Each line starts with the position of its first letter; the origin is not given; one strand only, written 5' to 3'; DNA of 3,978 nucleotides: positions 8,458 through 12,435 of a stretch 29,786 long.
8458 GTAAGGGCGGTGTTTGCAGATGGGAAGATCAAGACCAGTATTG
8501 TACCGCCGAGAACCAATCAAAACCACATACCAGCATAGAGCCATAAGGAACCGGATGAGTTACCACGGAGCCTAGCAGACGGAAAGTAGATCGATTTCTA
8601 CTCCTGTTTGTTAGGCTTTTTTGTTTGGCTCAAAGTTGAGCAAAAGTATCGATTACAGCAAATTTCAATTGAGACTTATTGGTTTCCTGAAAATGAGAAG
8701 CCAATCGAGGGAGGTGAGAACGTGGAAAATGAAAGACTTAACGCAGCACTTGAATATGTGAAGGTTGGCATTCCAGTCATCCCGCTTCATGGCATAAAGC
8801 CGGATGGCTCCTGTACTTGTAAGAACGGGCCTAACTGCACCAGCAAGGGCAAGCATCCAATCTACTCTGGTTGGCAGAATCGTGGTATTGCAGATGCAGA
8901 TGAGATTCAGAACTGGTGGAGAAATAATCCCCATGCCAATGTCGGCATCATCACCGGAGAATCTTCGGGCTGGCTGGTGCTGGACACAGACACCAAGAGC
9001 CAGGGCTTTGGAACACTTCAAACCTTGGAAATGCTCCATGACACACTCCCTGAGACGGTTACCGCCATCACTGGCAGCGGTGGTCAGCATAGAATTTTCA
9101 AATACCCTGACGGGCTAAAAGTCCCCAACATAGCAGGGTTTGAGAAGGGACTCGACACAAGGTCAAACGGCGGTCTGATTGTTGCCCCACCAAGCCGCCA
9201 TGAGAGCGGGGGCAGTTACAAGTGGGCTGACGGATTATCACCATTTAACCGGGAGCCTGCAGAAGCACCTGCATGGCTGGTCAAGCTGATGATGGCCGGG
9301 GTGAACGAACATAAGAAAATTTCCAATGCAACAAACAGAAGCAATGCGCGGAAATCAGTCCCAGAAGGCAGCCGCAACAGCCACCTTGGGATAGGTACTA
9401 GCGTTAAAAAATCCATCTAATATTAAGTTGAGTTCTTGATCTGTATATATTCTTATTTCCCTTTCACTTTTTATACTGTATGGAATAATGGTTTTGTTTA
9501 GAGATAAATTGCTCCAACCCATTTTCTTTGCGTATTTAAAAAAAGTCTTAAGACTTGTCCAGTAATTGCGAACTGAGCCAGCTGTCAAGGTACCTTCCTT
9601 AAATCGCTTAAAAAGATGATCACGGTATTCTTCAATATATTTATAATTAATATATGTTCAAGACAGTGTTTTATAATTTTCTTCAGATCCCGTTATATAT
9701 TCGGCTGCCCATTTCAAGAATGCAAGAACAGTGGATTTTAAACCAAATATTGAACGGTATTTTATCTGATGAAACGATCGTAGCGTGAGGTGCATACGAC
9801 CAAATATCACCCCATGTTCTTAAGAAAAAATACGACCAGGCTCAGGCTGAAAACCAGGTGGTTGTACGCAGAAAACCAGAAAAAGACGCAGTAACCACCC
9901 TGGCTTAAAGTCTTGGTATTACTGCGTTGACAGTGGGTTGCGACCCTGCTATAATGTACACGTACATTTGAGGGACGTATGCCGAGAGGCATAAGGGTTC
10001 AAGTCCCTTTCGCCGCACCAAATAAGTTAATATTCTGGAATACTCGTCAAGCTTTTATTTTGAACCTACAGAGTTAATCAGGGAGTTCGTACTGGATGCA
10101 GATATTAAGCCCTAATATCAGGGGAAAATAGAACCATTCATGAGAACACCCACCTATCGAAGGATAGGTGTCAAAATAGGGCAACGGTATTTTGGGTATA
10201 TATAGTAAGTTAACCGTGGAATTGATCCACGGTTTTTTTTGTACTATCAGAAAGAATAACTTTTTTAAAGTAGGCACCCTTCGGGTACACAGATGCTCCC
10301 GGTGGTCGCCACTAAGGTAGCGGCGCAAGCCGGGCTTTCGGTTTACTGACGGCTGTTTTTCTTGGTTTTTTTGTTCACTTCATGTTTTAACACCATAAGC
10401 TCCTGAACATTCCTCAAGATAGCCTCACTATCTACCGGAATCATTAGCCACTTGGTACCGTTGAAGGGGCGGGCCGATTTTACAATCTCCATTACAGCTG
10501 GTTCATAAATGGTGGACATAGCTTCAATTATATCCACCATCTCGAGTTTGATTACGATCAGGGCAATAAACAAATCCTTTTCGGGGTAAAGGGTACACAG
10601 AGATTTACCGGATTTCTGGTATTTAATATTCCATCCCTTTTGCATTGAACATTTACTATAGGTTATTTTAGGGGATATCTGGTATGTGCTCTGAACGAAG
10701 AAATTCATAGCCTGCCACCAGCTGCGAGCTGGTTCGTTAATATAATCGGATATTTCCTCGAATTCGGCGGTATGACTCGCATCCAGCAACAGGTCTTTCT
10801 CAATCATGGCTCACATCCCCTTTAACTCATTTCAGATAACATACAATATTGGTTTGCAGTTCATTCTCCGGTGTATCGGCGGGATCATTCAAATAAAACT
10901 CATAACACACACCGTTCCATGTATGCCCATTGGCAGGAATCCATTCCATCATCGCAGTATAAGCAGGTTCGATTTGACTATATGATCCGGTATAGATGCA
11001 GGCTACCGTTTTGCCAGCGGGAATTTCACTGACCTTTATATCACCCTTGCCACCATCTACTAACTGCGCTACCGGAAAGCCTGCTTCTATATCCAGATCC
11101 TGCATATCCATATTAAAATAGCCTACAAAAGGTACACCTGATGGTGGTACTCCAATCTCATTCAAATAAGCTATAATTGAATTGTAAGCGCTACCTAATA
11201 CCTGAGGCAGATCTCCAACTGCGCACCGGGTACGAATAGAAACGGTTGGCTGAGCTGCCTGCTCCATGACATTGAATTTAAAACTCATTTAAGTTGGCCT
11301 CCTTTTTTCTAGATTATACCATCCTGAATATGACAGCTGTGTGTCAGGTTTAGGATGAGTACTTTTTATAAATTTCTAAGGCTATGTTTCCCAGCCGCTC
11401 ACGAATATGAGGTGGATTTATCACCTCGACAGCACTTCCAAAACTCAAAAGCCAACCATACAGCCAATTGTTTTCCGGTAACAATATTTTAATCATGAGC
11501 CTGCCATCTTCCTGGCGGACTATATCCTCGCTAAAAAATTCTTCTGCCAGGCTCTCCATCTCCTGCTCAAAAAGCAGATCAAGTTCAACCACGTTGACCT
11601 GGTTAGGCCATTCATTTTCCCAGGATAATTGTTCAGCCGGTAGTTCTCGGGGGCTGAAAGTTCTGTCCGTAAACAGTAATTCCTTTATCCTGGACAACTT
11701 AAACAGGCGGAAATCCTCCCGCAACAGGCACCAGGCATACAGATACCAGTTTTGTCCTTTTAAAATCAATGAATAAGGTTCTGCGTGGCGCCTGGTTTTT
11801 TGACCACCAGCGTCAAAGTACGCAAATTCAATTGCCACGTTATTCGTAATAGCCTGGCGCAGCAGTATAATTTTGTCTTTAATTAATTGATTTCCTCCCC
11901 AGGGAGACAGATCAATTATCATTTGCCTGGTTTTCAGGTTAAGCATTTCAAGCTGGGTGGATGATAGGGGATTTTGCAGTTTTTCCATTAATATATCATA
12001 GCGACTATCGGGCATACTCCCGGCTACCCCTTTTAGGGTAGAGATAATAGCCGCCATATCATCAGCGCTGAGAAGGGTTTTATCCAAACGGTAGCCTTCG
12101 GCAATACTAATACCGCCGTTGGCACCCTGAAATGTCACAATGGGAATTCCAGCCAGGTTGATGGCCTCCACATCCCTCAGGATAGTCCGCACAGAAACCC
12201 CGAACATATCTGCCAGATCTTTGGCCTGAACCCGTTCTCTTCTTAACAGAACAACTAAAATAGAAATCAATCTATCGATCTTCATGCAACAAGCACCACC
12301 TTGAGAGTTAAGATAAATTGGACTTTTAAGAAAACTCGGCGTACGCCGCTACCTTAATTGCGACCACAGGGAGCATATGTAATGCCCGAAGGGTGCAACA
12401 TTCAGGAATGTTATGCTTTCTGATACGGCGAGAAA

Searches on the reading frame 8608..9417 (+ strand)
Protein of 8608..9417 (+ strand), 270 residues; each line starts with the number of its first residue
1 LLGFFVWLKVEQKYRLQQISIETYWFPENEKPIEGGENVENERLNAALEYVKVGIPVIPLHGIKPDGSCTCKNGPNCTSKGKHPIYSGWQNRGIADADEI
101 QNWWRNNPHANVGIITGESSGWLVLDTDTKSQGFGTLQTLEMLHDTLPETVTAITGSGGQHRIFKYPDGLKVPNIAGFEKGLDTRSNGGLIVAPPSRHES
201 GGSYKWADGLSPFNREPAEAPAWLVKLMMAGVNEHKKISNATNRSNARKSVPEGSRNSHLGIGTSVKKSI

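Call 51: search_protein_families(library=pfam, proteins=[window:8608-9417:+], max_evalue=0.001)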
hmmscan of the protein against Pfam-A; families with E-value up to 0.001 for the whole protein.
window:8608-9417:+ (270 aa): 1 family
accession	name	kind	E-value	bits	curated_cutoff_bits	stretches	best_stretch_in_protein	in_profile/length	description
PF09250.16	Prim-Pol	-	4.8e-46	157.5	22.8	1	47-223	1-158/158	Bifunctional DNA primase/polymerase, N-terminal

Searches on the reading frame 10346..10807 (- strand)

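Call 51: search_protein_families(library=pfam, proteins=[window:10346-10807:-], max_evalue=0.001)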
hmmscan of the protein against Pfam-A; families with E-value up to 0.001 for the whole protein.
window:10346-10807:- (154 aa): 1 family
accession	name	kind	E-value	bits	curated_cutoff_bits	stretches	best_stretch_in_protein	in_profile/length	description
PF12663.12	DUF3788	-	2e-31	109.1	25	1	16-141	6-127/128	Protein of unknown function (DUF3788)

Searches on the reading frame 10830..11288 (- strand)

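Call 51: search_protein_families(library=pfam, proteins=[window:10830-11288:-], max_evalue=0.001)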
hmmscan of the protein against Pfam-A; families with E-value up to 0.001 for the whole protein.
window:10830-11288:- (153 aa): 1 family
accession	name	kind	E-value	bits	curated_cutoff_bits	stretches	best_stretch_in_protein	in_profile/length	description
PF06445.20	GyrI-like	-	3.1e-21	76.7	26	1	7-149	5-151/155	GyrI-like small molecule binding domain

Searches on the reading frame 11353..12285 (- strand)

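Call 51: search_protein_families(library=pfam, proteins=[window:11353-12285:-], max_evalue=0.001)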
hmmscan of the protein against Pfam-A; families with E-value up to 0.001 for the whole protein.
window:11353-12285:- (311 aa): 5 families
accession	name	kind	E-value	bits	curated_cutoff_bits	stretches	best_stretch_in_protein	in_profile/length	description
PF13280.12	WYL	-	1.2e-20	73.7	21.8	1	141-203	5-68/70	WYL domain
PF25583.1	WCX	-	1.3e-13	51.5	23.9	1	233-304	3-74/76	WCX domain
PF08279.18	HTH_11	-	3.6e-10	40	25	1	5-55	1-52/55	HTH domain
PF19187.6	HTH_PafC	-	2.9e-06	27.5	32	1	2-93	2-100/115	PafC helix-turn-helix domain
PF21476.4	PF0610-like_N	-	0.00085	19.9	33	0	13-42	9-38/50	PF0610-like, N-terminal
